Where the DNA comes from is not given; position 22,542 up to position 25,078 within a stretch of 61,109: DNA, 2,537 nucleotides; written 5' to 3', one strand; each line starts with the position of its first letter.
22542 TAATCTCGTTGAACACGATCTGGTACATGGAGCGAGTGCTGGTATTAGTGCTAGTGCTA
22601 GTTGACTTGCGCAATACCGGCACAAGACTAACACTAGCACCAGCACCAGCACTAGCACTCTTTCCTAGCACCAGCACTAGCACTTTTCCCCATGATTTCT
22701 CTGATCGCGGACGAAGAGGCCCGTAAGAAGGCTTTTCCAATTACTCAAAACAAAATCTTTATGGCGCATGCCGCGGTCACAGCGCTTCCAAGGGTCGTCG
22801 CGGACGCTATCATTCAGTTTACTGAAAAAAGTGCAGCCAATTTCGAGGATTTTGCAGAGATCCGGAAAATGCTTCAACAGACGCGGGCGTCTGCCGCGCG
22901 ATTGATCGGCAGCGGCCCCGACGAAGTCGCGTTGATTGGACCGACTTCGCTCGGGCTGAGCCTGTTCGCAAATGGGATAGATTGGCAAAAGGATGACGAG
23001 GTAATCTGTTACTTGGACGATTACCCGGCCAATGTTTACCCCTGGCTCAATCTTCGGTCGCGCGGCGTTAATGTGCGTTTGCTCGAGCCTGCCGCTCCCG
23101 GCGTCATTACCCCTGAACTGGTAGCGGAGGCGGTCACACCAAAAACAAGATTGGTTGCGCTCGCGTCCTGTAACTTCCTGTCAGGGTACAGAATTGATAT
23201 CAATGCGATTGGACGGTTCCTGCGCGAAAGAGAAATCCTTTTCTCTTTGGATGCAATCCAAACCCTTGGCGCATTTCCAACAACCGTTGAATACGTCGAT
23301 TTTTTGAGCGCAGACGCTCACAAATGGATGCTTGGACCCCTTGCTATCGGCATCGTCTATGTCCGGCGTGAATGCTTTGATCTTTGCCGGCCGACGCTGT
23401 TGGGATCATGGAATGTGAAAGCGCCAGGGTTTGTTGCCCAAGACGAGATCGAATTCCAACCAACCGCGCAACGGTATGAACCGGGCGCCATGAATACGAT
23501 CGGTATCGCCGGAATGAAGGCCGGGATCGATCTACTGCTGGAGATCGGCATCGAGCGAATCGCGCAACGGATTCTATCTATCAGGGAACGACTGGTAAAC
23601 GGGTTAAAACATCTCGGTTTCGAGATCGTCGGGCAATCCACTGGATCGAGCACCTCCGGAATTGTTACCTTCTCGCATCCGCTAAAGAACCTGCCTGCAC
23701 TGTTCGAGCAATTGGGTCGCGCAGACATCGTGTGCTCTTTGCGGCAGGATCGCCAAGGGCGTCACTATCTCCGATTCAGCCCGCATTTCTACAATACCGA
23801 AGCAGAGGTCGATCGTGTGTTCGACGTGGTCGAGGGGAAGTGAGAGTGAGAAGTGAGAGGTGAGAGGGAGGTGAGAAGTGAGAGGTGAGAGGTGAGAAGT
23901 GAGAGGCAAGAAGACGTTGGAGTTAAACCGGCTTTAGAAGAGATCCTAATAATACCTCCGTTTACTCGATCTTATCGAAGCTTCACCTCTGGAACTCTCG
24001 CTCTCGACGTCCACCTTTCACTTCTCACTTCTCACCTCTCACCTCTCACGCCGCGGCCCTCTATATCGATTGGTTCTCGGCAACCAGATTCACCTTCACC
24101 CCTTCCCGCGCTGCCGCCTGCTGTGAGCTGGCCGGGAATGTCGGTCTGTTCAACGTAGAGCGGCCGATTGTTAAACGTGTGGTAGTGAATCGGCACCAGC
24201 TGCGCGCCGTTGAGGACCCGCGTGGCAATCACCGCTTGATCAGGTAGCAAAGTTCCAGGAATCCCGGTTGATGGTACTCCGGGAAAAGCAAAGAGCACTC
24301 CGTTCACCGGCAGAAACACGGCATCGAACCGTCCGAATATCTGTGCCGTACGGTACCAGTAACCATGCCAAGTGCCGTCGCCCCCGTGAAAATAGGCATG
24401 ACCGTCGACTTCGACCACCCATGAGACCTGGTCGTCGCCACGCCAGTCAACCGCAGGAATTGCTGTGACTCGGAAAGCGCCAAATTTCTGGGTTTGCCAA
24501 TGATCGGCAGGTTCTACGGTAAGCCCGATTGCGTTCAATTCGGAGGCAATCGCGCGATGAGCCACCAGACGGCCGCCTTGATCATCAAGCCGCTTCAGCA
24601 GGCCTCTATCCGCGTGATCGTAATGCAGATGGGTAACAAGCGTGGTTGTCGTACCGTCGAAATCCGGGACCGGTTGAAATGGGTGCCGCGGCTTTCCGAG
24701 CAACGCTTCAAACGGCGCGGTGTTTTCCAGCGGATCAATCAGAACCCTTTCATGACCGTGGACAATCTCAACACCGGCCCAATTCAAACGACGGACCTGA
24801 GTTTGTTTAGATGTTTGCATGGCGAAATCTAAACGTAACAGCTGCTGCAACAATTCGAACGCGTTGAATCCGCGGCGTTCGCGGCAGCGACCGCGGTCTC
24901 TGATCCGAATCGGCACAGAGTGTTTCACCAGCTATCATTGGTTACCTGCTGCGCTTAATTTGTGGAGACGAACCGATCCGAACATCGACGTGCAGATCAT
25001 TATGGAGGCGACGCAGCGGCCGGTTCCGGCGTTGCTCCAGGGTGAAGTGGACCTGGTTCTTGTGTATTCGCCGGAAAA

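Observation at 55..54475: Degenerate 6-9-nt word arrays occupy most intergenic spacers and recur as dispersed families and inverted pairs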

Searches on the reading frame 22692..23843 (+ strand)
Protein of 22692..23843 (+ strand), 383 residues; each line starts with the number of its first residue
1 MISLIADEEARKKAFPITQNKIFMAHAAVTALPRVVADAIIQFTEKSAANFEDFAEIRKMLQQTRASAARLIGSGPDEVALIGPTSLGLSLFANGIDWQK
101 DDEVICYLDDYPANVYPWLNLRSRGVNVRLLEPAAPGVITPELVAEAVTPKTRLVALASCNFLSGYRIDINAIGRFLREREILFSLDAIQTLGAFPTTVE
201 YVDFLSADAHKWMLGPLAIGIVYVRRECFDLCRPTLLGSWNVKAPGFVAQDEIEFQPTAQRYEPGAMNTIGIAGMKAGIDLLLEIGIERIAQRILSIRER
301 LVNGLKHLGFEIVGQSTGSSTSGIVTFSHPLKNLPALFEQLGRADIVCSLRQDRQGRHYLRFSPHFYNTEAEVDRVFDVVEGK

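Call 20: search_protein_families(library=pfam, proteins=[window:22692-23843:+])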
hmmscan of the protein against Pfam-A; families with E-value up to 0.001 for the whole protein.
window:22692-23843:+ (383 aa): 1 family
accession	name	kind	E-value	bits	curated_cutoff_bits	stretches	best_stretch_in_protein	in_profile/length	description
PF00266.25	Aminotran_5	-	1.4e-48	166.2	21.5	1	22-376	1-371/371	Aminotransferase class-V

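Call 25: find_homologous_proteins(query=window:22692-23843:+, max_evalue=1e-60)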
Query window:22692-23843:+ (383 aa): 6809 proteins with E <= 1e-60 among 8000 candidates; the best 120 are listed.
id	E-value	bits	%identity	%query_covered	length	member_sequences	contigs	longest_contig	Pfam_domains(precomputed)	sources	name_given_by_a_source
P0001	3.2e-253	857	100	100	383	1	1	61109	PF00266.26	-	-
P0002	5.4e-251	850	99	100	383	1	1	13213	PF00266.26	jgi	jgi:cysteine desulfurase / selenocysteine lyase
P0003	4.5e-243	823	97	99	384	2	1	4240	PF00266.26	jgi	jgi:cysteine desulfurase / selenocysteine lyase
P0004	8.9e-241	816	96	99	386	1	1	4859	PF00266.26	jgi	jgi:cysteine desulfurase / selenocysteine lyase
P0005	1.2e-239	812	96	99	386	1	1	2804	PF00266.26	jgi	jgi:cysteine desulfurase / selenocysteine lyase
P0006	3.5e-239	811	95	99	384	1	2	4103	PF00266.26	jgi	jgi:cysteine desulfurase / selenocysteine lyase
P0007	9.1e-234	793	93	99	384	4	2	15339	PF00266.26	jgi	-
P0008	1.6e-228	776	90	100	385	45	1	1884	PF00266.26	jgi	jgi:selenocysteine lyase/cysteine desulfurase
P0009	1.5e-222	756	88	99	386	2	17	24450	PF00266.26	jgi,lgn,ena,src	jgi:cysteine desulfurase/selenocysteine lyase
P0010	3.4e-208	709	88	93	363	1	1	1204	PF00266.26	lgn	-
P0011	3.6e-199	679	79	99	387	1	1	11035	PF00266.26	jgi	jgi:cysteine desulfurase / selenocysteine lyase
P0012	6.8e-199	678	78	99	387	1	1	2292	PF00266.26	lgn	-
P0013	1.3e-198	677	79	99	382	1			PF00266.26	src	-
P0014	1.1e-197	674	79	99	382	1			PF00266.26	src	-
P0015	3.7e-197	672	77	99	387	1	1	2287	PF00266.26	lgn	-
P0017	6.8e-196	668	77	99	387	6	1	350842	PF00266.26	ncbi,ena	-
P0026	4.2e-194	662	76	98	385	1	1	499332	PF00266.26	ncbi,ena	-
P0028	5.8e-193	659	77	98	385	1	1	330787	PF00266.26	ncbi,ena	-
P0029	7.9e-193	658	75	99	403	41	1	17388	PF00266.26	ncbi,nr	ncbi:MAG TPA: aminotransferase class V-fold PLP-dependent enzyme [Chthoniobacterales bacterium]|nr:a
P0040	3.5e-192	656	75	99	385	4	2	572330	PF00266.26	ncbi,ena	-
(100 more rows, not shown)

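Call 26: find_encoding_contigs(protein=P0007, flank=10000, max_places=4)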
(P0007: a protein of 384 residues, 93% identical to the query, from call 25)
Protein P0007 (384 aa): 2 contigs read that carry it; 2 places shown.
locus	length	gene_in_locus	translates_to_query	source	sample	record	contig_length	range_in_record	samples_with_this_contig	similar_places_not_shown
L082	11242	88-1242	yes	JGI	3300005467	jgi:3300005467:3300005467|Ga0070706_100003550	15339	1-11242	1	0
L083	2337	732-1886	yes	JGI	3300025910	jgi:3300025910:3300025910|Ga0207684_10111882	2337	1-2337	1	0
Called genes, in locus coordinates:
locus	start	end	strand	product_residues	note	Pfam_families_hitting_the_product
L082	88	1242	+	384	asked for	PF00266:Aminotran_5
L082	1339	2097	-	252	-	PF13483:Lactamase_B_3 (weak), PF12706:Lactamase_B_2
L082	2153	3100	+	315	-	PF00126:HTH_1, PF03466:LysR_substrate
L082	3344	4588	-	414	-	PF16257:UxaE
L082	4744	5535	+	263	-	PF00106:adh_short, PF08659:KR, PF13561:adh_short_C2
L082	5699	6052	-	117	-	PF13377:Peripla_BP_3 (weak), PF13407:Peripla_BP_4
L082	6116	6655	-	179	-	PF13407:Peripla_BP_4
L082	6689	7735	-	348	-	PF02653:BPD_transp_2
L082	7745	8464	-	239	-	PF00005:ABC_tran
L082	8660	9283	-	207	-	PF00005:ABC_tran, PF13304:AAA_21 (faint)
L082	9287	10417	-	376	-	PF00356:LacI, PF00532:Peripla_BP_1, PF13407:Peripla_BP_4, PF13377:Peripla_BP_3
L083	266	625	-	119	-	-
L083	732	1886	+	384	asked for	PF00266:Aminotran_5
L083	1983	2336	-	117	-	?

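Call 27: find_encoding_contigs(protein=P0009, flank=10000, max_places=6)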
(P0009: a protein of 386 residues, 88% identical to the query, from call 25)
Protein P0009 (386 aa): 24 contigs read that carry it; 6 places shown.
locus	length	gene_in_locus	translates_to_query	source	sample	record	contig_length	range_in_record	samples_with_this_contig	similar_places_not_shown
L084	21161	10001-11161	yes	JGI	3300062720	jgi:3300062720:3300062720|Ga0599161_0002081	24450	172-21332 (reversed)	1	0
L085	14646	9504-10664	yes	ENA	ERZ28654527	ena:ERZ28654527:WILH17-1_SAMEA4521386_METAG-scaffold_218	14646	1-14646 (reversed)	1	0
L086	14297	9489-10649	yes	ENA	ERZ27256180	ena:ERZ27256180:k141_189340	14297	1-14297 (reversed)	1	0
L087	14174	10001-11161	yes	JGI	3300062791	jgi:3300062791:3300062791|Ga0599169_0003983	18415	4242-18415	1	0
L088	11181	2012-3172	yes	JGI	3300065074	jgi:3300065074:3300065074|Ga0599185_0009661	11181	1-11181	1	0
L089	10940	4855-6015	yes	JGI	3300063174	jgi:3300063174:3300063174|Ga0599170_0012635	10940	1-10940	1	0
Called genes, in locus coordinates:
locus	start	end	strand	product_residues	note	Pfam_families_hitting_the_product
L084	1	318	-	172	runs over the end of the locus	PF01883:FeS_assembly_P, PF23451:Zn_ribbon_PaaD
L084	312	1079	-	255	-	PF05138:PaaA_PaaC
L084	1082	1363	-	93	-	PF06243:PaaB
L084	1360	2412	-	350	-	PF05138:PaaA_PaaC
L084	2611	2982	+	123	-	-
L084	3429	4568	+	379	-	PF00535:Glycos_transf_2, PF10111:Glyco_tranf_2_2 (weak), PF13641:Glyco_tranf_2_3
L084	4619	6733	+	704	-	PF03190:Thioredox_DsbH, PF13098:Thioredoxin_2 (weak), PF13899:Thioredoxin_7, PF06662:C5-epim_C (faint)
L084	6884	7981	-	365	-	PF01168:Ala_racemase_N, PF00842:Ala_racemase_C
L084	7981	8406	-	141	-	PF07291:MauE, PF07681:DoxX (weak)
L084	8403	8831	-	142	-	PF00581:Rhodanese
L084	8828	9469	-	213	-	PF07610:DUF1573, PF22544:HYDIN_VesB_CFA65-like_Ig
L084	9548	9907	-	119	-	-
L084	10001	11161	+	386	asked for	PF00266:Aminotran_5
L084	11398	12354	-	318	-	PF00532:Peripla_BP_1, PF13407:Peripla_BP_4, PF13377:Peripla_BP_3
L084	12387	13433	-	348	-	PF02653:BPD_transp_2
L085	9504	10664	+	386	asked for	PF00266:Aminotran_5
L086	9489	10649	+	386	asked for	PF00266:Aminotran_5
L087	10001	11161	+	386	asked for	PF00266:Aminotran_5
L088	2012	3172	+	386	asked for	PF00266:Aminotran_5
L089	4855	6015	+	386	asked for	PF00266:Aminotran_5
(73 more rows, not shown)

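Call 28: find_encoding_contigs(protein=P0004, flank=10000, max_places=3)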
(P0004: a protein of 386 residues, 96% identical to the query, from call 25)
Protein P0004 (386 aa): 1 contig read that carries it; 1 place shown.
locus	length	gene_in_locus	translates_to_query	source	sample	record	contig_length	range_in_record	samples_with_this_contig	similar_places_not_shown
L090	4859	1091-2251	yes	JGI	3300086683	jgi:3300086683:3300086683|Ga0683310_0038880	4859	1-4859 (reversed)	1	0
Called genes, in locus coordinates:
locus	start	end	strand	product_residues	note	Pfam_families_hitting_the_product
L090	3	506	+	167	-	?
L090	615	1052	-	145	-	-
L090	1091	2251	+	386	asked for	PF00266:Aminotran_5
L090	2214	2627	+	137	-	PF00106:adh_short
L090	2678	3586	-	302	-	PF02615:Ldh_2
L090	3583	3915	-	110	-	PF01220:DHquinase_II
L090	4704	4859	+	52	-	?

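Call 64: list_cluster_members(proteins=[P0017, P0026, P0028, P0040, P0029, P0009])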
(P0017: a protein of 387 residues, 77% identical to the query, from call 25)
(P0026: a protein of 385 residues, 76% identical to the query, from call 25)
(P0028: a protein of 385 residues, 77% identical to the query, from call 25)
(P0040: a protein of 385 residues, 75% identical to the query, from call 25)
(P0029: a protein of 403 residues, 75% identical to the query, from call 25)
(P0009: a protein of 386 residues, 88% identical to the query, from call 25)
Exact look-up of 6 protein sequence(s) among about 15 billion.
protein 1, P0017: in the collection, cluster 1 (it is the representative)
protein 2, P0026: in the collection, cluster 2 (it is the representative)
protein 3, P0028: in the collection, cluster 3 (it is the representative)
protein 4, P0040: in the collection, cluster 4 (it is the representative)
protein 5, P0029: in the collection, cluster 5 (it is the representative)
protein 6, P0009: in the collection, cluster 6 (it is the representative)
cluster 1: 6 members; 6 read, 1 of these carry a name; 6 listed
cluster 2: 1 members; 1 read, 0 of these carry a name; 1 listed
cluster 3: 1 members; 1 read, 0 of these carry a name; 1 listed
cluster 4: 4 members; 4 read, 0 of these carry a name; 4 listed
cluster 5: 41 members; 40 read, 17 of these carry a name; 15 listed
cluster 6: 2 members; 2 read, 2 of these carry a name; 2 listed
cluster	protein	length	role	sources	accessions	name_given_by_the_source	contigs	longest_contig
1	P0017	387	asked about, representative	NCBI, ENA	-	-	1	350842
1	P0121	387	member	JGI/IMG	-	cysteine desulfurase / selenocysteine lyase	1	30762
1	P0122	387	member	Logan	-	-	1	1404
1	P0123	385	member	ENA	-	-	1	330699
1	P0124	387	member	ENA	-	-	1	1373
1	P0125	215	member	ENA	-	-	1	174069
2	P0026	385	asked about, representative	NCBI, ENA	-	-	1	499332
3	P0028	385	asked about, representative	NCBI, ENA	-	-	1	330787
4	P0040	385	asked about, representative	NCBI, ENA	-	-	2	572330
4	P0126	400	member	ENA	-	-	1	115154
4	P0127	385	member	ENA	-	-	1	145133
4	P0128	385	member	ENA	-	-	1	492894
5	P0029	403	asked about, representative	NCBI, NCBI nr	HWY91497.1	MAG TPA: aminotransferase class V-fold PLP-dependent enzyme [Chthoniobacterales bacterium] | aminotransferase class V-fold PLP-dependent enzyme [Chthoniobacterales bacterium]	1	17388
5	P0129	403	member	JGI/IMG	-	cysteine desulfurase / selenocysteine lyase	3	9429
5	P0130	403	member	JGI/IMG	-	cysteine desulfurase / selenocysteine lyase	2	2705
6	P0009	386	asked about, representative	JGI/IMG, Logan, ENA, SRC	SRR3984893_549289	cysteine desulfurase/selenocysteine lyase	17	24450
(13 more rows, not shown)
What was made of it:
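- On STRR / cyanobacterial heptamer repeats: All named homologues of the aminotransferase are Chthoniobacterales or Verrucomicrobia, at 73-75% amino-acid identity (calls 25, 64)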

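Call 65: find_encoding_contigs(protein=P0017, flank=10000, max_places=2)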
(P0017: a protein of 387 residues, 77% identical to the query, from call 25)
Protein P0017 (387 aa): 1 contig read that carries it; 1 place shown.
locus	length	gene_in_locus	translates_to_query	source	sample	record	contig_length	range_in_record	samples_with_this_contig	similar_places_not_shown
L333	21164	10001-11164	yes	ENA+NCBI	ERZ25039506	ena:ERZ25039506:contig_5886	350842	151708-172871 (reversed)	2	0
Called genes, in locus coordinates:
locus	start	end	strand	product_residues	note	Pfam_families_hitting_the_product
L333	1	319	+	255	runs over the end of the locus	PF01261:AP_endonuc_2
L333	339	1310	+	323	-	PF13580:SIS_2 (faint), PF01380:SIS, PF00571:CBS (weak)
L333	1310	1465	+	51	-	-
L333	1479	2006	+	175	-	PF08207:EFP_N, PF01132:EFP, PF09285:Elong-fact-P_C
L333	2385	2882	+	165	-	PF13398:Peptidase_M50B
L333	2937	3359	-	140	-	PF13279:4HBT_2, PF03061:4HBT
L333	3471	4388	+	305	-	PF00535:Glycos_transf_2, PF10111:Glyco_tranf_2_2 (weak), PF13641:Glyco_tranf_2_3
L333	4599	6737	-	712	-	PF03190:Thioredox_DsbH, PF13899:Thioredoxin_7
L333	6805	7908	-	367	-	PF01168:Ala_racemase_N, PF00842:Ala_racemase_C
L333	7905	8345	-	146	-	PF07291:MauE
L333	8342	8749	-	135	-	PF00581:Rhodanese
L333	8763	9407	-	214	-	PF07610:DUF1573, PF22544:HYDIN_VesB_CFA65-like_Ig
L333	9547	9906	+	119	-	-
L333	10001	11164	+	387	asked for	PF00266:Aminotran_5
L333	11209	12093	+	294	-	PF01569:PAP2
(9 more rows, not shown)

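Call 66: find_encoding_contigs(protein=P0040, flank=10000, max_places=2)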
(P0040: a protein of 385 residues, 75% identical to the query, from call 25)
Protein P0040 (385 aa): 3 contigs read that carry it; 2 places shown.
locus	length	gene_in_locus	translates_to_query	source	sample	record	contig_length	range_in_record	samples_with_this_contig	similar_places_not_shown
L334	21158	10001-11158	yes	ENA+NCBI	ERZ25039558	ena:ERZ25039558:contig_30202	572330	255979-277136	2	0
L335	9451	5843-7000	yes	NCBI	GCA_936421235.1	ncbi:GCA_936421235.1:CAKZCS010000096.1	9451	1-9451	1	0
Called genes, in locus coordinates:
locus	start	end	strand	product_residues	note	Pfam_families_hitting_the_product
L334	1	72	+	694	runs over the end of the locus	-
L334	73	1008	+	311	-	PF01261:AP_endonuc_2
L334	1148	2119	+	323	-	PF13580:SIS_2 (faint), PF01380:SIS, PF00571:CBS (weak)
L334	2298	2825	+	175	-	PF08207:EFP_N, PF01132:EFP, PF09285:Elong-fact-P_C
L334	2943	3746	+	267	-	PF13398:Peptidase_M50B (weak)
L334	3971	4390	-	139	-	PF13279:4HBT_2, PF03061:4HBT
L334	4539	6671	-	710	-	PF03190:Thioredox_DsbH, PF13098:Thioredoxin_2 (faint), PF13899:Thioredoxin_7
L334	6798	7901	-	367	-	PF01168:Ala_racemase_N, PF00842:Ala_racemase_C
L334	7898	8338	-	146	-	PF07291:MauE, PF07681:DoxX (weak)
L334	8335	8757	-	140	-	PF00581:Rhodanese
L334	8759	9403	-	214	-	PF07610:DUF1573, PF22544:HYDIN_VesB_CFA65-like_Ig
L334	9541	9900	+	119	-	-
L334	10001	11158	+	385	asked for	PF00266:Aminotran_5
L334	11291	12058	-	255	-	PF13489:Methyltransf_23, PF08241:Methyltransf_11, PF08242:Methyltransf_12, PF13649:Methyltransf_25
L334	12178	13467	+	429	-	PF03447:NAD_binding_3, PF00742:Homoserine_dh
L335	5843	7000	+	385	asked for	PF00266:Aminotran_5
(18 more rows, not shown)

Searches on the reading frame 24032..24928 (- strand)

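Call 20: search_protein_families(library=pfam, proteins=[window:24032-24928:-])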
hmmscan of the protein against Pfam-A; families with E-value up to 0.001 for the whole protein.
window:24032-24928:- (298 aa): 1 family
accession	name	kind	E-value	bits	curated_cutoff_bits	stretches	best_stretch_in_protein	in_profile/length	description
PF12706.13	Lactamase_B_2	-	1.8e-18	67.3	27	1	61-249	2-200/200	Beta-lactamase superfamily domain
